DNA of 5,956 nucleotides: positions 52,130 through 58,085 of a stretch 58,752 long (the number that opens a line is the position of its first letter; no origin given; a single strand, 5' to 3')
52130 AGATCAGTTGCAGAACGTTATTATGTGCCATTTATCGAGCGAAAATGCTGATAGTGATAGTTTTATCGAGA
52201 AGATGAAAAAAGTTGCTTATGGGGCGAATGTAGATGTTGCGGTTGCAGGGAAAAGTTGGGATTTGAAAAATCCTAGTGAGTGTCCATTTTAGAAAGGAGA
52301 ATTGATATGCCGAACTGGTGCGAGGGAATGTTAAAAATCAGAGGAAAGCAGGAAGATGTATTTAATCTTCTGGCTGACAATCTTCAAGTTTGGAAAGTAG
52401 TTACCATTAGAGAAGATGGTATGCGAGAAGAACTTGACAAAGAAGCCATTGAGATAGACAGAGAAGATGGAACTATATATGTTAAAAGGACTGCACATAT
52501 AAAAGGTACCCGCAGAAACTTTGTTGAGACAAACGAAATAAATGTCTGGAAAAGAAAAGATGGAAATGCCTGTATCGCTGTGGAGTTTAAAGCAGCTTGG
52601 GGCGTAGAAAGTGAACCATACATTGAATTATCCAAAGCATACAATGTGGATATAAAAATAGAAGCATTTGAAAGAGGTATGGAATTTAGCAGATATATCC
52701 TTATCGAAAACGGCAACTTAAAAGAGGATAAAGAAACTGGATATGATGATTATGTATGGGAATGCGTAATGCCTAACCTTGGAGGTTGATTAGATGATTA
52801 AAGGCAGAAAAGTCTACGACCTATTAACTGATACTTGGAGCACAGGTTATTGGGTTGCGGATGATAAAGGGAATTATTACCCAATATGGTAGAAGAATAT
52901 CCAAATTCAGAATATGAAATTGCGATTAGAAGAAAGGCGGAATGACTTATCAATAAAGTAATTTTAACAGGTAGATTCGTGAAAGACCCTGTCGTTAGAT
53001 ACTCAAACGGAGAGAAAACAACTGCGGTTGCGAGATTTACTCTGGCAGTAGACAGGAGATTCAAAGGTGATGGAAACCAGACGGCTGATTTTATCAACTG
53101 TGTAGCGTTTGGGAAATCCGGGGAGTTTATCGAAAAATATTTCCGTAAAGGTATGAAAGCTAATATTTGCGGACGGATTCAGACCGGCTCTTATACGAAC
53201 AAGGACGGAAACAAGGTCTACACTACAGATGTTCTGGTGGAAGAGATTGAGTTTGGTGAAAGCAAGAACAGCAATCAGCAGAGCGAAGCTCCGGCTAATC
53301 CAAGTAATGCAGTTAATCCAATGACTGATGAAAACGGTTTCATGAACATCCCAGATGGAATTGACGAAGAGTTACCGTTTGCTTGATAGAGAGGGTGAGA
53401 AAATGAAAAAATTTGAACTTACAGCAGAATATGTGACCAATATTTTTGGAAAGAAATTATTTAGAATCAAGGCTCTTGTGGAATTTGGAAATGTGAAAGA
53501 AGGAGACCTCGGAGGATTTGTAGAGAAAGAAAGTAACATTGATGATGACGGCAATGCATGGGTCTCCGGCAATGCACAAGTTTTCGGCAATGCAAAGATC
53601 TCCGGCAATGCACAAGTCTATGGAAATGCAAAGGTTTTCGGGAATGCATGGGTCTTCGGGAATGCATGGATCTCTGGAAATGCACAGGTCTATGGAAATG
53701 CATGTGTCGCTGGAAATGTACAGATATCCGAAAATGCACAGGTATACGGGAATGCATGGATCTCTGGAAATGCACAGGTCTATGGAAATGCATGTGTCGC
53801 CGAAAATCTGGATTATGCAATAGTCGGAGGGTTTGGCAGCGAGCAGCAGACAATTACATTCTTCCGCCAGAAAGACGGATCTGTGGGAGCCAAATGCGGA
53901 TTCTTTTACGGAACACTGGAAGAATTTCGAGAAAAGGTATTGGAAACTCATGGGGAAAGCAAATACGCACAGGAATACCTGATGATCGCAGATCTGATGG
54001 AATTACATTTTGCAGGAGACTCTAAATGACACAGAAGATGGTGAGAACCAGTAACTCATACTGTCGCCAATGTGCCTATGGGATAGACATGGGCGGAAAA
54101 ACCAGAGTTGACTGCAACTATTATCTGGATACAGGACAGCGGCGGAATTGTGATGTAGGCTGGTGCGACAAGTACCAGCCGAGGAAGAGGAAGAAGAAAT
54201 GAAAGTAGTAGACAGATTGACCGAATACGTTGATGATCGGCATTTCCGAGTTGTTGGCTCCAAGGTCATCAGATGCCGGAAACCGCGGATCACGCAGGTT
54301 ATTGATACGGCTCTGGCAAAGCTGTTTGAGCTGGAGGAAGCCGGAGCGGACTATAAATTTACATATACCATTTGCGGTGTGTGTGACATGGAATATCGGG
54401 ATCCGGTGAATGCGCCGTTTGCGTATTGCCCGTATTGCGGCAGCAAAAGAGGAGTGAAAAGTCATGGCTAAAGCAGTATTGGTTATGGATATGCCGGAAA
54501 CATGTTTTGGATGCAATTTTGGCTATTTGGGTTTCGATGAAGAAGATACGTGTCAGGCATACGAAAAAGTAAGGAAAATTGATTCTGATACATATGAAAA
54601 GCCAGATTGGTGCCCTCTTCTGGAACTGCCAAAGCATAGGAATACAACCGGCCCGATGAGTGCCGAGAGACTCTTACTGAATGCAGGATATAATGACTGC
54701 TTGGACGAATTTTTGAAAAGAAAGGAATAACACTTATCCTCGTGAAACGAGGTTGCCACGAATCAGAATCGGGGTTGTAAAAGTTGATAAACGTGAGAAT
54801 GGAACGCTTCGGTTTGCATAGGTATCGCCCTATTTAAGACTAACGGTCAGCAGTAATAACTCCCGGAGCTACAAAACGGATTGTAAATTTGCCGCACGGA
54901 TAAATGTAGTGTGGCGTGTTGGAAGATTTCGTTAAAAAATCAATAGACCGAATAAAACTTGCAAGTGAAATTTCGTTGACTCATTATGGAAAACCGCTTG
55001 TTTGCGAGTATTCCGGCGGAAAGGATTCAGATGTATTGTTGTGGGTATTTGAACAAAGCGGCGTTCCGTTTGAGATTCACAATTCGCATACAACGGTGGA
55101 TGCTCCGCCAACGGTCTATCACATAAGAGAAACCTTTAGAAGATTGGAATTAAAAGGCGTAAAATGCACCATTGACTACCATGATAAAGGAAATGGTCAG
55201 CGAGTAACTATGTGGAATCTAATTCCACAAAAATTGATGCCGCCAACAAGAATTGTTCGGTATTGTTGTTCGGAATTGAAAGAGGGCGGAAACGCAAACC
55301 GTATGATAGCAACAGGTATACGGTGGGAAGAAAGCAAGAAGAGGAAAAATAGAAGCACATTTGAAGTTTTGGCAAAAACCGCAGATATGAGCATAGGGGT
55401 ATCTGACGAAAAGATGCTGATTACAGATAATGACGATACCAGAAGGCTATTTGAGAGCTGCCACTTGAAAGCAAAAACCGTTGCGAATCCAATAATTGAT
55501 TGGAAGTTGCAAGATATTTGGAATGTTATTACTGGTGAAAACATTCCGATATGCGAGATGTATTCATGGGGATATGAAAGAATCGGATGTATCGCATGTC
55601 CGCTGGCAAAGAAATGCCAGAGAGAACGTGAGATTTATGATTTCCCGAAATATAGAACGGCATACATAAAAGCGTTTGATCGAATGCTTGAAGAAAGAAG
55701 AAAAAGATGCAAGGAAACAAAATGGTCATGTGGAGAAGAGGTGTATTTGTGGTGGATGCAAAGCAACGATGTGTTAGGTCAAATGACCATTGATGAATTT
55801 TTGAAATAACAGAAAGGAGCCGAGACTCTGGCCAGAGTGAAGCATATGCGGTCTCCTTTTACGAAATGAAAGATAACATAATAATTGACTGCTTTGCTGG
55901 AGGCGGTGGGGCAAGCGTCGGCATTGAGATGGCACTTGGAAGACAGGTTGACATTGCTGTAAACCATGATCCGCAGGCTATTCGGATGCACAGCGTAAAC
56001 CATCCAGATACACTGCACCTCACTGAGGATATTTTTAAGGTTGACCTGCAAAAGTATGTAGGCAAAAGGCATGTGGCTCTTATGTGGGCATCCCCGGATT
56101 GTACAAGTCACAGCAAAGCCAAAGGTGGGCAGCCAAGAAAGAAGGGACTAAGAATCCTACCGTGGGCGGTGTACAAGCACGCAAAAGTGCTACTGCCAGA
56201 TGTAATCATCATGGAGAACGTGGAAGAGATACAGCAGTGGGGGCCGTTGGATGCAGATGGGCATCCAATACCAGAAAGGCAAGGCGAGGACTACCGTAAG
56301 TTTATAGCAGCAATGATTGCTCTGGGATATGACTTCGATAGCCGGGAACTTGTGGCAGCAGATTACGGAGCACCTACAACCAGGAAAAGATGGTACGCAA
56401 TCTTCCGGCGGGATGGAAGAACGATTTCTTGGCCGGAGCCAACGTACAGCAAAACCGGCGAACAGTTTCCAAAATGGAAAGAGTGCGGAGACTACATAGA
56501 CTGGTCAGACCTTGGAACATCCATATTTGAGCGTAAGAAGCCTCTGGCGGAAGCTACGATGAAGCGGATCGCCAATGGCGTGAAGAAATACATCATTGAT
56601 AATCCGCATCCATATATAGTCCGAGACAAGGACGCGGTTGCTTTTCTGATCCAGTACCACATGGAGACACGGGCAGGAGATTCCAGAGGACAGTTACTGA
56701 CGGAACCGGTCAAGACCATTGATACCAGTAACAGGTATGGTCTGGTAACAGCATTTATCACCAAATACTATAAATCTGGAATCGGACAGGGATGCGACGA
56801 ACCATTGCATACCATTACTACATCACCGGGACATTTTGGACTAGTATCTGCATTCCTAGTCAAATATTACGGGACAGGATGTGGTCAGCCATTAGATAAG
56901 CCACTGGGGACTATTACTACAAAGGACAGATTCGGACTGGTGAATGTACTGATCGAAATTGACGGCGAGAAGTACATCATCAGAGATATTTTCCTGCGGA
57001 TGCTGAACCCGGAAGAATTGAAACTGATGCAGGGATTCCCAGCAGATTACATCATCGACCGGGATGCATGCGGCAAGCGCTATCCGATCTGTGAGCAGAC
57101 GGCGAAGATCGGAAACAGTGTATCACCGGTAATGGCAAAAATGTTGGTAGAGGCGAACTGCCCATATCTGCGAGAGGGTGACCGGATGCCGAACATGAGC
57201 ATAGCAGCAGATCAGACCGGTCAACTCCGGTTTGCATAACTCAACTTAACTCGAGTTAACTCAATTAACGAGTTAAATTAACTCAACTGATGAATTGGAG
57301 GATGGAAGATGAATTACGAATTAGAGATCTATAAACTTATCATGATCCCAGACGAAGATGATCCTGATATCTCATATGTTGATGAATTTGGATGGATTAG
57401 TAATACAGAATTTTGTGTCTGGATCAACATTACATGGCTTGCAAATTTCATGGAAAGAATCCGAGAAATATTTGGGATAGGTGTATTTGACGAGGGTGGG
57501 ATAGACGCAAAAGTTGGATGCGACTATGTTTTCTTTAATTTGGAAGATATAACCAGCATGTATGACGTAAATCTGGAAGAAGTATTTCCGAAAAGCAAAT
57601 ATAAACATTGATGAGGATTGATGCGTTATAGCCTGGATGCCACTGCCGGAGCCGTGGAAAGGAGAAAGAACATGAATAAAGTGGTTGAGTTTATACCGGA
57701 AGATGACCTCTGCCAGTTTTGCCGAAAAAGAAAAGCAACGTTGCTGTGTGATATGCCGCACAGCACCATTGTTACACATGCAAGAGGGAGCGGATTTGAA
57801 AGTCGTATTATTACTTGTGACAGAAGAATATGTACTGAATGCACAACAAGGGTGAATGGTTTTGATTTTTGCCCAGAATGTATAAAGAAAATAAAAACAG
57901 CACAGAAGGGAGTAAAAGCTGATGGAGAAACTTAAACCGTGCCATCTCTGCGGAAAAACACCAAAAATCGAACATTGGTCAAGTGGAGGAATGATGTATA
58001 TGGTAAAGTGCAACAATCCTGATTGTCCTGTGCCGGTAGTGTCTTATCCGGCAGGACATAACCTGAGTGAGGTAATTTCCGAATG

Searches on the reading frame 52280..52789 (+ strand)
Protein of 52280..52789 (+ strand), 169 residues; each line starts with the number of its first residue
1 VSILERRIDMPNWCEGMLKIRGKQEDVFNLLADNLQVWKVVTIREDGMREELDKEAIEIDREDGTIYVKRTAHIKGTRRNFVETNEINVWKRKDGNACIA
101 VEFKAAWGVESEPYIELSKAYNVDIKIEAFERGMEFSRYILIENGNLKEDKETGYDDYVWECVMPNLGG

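Call 67: search_protein_families(library=phrogs, proteins=[window:52280-52789:+], max_evalue=0.0001)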
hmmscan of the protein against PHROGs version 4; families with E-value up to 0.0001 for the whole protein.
window:52280-52789:+ (169 aa): 1 family
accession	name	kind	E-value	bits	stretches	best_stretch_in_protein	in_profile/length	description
phrog_2715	-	unknown function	1.2e-43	149.8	1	10-169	1-149/149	-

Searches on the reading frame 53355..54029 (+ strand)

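Call 67: search_protein_families(library=phrogs, proteins=[window:53355-54029:+], max_evalue=0.0001)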
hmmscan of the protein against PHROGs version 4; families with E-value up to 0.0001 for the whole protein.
window:53355-54029:+ (224 aa): 6 families
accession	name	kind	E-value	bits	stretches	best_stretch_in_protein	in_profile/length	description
phrog_7964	-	unknown function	1.9e-87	293.6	2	8-151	16-159/269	-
phrog_5070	-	unknown function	3.9e-52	177.4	1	17-151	2-136/182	-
phrog_20532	-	unknown function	2.3e-31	109.2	1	130-222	1-92/100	-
phrog_20149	-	unknown function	4.3e-21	75.8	1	17-68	2-53/53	-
phrog_36281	-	unknown function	2.2e-06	28.3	1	67-151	171-255/290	-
phrog_5353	-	unknown function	2.7e-05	24.8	1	67-145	32-110/256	-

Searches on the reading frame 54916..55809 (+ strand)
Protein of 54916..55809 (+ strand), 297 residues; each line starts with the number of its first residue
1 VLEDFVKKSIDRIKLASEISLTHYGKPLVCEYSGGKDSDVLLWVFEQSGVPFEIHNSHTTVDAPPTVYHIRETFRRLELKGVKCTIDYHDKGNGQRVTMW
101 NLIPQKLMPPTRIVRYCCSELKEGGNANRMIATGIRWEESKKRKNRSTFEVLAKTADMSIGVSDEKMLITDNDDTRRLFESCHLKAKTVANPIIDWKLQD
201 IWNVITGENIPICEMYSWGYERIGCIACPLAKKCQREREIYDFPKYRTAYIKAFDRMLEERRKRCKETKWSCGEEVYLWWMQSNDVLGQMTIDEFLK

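Call 67: search_protein_families(library=phrogs, proteins=[window:54916-55809:+], max_evalue=0.0001)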
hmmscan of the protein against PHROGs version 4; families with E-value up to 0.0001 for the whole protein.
window:54916-55809:+ (297 aa): 2 families
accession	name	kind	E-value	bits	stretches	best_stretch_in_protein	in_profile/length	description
phrog_424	-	moron, auxiliary metabolic gene and host takeover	3.7e-35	122.8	1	9-263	144-367/460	phosphoadenosine phosphosulfate reductase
phrog_2302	-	moron, auxiliary metabolic gene and host takeover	5.6e-11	43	1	127-221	160-229/381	phosphoadenosine phosphosulfate reductase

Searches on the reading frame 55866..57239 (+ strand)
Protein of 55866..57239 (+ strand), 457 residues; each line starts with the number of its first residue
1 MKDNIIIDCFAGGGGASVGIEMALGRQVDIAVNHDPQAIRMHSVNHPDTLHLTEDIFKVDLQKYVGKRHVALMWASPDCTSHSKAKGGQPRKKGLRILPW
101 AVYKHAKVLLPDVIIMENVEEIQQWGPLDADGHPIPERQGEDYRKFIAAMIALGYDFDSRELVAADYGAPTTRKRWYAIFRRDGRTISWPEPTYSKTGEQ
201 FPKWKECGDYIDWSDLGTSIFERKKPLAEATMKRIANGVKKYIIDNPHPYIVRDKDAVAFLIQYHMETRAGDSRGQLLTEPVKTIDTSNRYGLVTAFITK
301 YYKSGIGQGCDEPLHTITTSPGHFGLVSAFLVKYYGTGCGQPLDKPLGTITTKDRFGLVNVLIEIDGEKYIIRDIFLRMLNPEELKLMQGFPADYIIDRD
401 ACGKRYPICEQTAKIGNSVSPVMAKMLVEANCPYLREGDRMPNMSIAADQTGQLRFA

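Call 67: search_protein_families(library=phrogs, proteins=[window:55866-57239:+], max_evalue=0.0001)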
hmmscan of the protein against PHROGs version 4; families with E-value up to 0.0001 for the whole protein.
window:55866-57239:+ (457 aa): 6 families
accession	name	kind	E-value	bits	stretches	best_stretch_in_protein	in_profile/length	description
phrog_116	-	other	2.4e-83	281.8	1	3-445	207-503/779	DNA methyltransferase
phrog_23072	-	other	6.8e-46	158.5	1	326-436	284-392/400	DNA methyltransferase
phrog_29443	-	unknown function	1.2e-44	153.4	1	4-150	3-150/273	-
phrog_5999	-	other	8.4e-36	123.3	1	4-93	3-92/109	DNA methyltransferase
phrog_363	-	other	9.6e-30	104.8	1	6-185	56-218/327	DNA methyltransferase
phrog_13621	-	unknown function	5.1e-23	82.3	1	359-436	35-113/121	-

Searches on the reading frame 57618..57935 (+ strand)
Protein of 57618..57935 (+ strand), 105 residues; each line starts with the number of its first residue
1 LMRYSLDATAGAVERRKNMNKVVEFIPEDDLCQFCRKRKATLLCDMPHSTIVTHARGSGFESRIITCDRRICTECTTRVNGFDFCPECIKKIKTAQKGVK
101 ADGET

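Call 67: search_protein_families(library=phrogs, proteins=[window:57618-57935:+], max_evalue=0.0001)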
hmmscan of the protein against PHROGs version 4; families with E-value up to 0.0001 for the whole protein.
window:57618-57935:+ (105 aa): 1 family
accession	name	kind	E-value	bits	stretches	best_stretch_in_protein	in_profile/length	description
phrog_26165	-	unknown function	2e-14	54.9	1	31-94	11-77/103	-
